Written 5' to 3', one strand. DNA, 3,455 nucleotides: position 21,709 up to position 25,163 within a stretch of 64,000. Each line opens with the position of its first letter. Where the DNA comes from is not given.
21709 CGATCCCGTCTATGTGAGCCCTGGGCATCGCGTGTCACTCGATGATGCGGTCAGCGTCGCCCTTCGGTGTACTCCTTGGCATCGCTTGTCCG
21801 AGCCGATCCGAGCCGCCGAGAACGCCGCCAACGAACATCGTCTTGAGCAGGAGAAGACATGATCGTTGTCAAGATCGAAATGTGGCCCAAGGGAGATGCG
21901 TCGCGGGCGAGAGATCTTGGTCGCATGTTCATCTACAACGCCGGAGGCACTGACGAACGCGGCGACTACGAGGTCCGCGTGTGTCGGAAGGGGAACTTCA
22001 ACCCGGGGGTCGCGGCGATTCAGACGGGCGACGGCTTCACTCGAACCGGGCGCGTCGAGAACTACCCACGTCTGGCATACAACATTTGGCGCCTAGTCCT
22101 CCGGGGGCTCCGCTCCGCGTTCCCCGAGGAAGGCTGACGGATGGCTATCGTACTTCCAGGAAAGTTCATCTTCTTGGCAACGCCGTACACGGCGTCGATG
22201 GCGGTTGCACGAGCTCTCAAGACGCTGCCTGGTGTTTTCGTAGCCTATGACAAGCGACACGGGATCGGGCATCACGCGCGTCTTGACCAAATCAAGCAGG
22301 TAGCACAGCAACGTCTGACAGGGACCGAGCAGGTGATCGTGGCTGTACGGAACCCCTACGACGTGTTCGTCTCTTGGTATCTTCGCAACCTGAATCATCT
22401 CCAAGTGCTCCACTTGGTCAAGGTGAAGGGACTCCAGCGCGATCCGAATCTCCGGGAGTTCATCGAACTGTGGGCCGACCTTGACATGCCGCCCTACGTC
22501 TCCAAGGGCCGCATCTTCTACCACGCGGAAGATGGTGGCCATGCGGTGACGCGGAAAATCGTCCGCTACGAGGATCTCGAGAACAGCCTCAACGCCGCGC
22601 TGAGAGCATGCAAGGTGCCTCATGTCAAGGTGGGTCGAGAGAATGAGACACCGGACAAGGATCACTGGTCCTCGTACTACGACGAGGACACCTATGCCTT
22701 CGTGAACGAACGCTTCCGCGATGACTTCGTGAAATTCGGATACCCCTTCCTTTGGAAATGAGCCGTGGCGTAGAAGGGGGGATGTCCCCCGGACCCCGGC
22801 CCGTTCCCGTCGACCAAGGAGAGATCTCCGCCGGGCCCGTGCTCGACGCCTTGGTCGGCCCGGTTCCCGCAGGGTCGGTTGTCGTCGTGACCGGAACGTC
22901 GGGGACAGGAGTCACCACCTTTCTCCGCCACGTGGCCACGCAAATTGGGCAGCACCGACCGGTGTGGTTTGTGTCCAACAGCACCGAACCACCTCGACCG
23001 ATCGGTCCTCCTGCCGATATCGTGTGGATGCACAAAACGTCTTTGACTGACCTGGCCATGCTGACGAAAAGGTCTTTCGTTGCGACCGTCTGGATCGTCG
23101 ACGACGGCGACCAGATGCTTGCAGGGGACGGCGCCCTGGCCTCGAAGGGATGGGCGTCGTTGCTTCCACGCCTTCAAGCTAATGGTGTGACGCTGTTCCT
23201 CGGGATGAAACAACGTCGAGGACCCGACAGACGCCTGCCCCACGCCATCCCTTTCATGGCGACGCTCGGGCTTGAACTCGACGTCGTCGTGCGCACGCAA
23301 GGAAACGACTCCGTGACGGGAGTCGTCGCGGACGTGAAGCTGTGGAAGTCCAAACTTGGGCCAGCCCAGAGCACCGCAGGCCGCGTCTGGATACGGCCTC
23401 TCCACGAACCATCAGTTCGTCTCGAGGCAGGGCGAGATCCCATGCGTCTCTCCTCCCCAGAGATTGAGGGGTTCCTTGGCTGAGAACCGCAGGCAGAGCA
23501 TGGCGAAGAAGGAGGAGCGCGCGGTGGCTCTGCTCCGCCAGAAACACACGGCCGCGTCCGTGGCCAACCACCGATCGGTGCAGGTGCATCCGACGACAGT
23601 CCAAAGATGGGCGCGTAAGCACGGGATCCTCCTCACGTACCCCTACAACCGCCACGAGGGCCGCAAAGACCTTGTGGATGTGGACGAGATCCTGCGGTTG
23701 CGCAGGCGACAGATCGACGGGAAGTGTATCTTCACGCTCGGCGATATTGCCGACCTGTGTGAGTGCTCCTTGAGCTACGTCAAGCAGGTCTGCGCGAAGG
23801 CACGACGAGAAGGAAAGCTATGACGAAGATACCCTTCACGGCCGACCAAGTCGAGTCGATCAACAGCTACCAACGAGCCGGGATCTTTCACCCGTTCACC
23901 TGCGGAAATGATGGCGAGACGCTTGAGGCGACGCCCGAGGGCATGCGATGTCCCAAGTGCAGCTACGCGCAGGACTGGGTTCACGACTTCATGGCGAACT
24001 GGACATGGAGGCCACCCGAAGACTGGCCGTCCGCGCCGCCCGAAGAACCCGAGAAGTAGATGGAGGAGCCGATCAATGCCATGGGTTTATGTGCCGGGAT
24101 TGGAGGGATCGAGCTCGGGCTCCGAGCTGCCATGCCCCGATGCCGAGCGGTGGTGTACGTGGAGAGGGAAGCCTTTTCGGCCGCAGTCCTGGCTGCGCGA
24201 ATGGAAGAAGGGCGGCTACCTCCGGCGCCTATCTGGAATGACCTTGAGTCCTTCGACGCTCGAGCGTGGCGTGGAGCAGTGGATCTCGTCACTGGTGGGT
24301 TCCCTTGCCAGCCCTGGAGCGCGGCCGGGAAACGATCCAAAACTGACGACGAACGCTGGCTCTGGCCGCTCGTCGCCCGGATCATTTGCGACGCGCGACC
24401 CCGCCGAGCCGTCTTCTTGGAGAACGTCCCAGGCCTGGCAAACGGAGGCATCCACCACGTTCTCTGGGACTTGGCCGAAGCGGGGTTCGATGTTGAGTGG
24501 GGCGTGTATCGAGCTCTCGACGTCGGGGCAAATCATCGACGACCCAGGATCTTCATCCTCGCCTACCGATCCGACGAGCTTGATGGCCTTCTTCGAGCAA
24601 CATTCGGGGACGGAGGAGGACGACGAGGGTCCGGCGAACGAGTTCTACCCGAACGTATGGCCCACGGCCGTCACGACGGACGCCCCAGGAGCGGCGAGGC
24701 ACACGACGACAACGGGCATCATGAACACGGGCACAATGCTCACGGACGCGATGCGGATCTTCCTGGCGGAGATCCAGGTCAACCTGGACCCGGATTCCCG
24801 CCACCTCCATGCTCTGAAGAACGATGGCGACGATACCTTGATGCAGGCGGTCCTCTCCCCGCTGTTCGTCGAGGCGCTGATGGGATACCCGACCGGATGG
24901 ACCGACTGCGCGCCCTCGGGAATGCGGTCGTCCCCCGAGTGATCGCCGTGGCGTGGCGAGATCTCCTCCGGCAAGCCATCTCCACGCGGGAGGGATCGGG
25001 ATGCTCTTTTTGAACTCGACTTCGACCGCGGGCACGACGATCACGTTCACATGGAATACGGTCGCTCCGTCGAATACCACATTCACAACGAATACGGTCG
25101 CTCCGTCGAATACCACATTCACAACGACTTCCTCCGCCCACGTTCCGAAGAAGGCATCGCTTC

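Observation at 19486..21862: Nucleic-acid damage-reversal pair AlkB and endonuclease V carried together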

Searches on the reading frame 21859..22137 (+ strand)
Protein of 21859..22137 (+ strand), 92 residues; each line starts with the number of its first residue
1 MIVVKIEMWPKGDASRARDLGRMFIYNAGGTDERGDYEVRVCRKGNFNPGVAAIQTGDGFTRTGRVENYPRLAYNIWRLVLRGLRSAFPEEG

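Call 3: search_protein_families(library=pfam, proteins=[window:21859-22137:+], max_evalue=0.01)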
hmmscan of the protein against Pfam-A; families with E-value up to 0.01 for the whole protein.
window:21859-22137:+ (92 aa): 0 families

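Call 4: search_protein_families(library=phrogs, proteins=[window:21859-22137:+], max_evalue=0.01)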
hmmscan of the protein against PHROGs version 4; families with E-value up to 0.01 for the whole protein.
window:21859-22137:+ (92 aa): 1 family
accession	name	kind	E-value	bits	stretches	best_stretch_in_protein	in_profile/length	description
phrog_8231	-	unknown function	2.7e-19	70.2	1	1-91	1-91/95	-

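Call 38: find_homologous_proteins(query=window:21859-22137:+, max_evalue=0.001)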
Query window:21859-22137:+ (92 aa): 138 proteins with E <= 0.001 among 139 candidates; the best 120 are listed.
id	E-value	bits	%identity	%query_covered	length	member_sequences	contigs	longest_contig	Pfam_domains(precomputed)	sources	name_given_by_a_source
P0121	1.3e-56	207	100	100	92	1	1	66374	-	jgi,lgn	jgi:hypothetical protein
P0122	1.0e-44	168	80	99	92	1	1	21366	-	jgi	jgi:hypothetical protein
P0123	4.3e-42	160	76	99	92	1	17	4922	-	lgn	-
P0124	1.4e-40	155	75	99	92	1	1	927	-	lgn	-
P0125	2.3e-39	151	74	100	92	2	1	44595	-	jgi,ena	-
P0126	1.8e-37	145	71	99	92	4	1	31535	-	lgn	-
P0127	2.3e-37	145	71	99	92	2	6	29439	-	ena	-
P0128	1.2e-36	143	67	99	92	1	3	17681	-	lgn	-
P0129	1.6e-36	142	69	99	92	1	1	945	-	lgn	-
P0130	9.3e-36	140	69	99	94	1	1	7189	-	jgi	jgi:hypothetical protein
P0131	1.0e-35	140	68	99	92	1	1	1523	-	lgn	-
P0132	1.6e-35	139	68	99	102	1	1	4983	-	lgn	-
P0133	1.9e-35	139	68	99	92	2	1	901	-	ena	-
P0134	2.0e-35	139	68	99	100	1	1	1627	-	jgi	jgi:hypothetical protein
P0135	4.7e-35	137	68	99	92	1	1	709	-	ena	-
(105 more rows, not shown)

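Call 41: search_protein_families(library=ncbifam, proteins=[window:21859-22137:+], max_evalue=0.01)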
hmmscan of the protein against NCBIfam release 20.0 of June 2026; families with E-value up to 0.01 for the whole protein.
window:21859-22137:+ (92 aa): 0 families

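Call 46: predict_structure(alignment_id=A4)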
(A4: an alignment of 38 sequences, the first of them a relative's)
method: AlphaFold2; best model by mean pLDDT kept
length: 92 residues; sequences in the alignment: 38
mean_pLDDT: 92.9   pTM: 0.82
mean pLDDT of the five models: 92.9, 90.4, 88.8, 87.8, 86.0
residues with pLDDT >= 90: 74; 70-90: 18; 50-70: 0; < 50: 0
segments of 3 or more residues with pLDDT < 50: none
pLDDT, mean of each block of 10 residues (from residue 1): 95 95 95 95 88 92 96 87 96 80
secondary structure, 60 per line:
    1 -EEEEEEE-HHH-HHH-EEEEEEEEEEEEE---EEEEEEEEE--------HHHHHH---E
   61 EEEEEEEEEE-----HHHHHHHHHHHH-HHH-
elements in order: E2-8 E18-30 E34-42 H51-56 E60-70 H76-87

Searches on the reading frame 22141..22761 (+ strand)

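Call 3: search_protein_families(library=pfam, proteins=[window:22141-22761:+], max_evalue=0.01)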
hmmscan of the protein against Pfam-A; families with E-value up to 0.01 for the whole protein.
window:22141-22761:+ (206 aa): 1 family
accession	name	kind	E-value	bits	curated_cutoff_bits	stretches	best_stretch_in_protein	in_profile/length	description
PF03567.20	Sulfotransfer_2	-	6.9e-05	23.5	22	1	44-202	62-252/252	Sulfotransferase family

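Call 4: search_protein_families(library=phrogs, proteins=[window:22141-22761:+], max_evalue=0.01)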
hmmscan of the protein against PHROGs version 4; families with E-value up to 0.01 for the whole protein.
window:22141-22761:+ (206 aa): 1 family
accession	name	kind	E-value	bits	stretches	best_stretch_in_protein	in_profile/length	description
phrog_3347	-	moron, auxiliary metabolic gene and host takeover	7.8e-07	30.3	1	8-203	10-217/219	Galactose-3-O-sulfotransferase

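Call 41: search_protein_families(library=ncbifam, proteins=[window:22141-22761:+], max_evalue=0.01)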
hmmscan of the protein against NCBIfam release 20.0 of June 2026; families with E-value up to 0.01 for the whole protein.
window:22141-22761:+ (206 aa): 0 families

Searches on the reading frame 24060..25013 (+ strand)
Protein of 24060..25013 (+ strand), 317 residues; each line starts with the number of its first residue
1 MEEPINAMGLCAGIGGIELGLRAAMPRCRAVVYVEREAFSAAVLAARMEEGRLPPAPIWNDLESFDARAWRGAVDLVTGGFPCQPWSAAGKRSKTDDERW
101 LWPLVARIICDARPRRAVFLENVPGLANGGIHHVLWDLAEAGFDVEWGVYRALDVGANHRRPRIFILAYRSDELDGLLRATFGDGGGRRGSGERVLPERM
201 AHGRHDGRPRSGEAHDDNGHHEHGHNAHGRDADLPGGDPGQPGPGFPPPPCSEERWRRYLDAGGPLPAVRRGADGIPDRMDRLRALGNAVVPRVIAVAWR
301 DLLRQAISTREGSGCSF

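Call 41: search_protein_families(library=ncbifam, proteins=[window:24060-25013:+], max_evalue=0.01)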
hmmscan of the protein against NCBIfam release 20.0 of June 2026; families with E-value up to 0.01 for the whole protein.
window:24060-25013:+ (317 aa): 1 family
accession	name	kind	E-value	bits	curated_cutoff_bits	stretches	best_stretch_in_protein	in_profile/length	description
TIGR00675.1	dcm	superfamily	9.3e-24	84.7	100.65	1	8-176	2-167/329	DNA (cytosine-5-)-methyltransferase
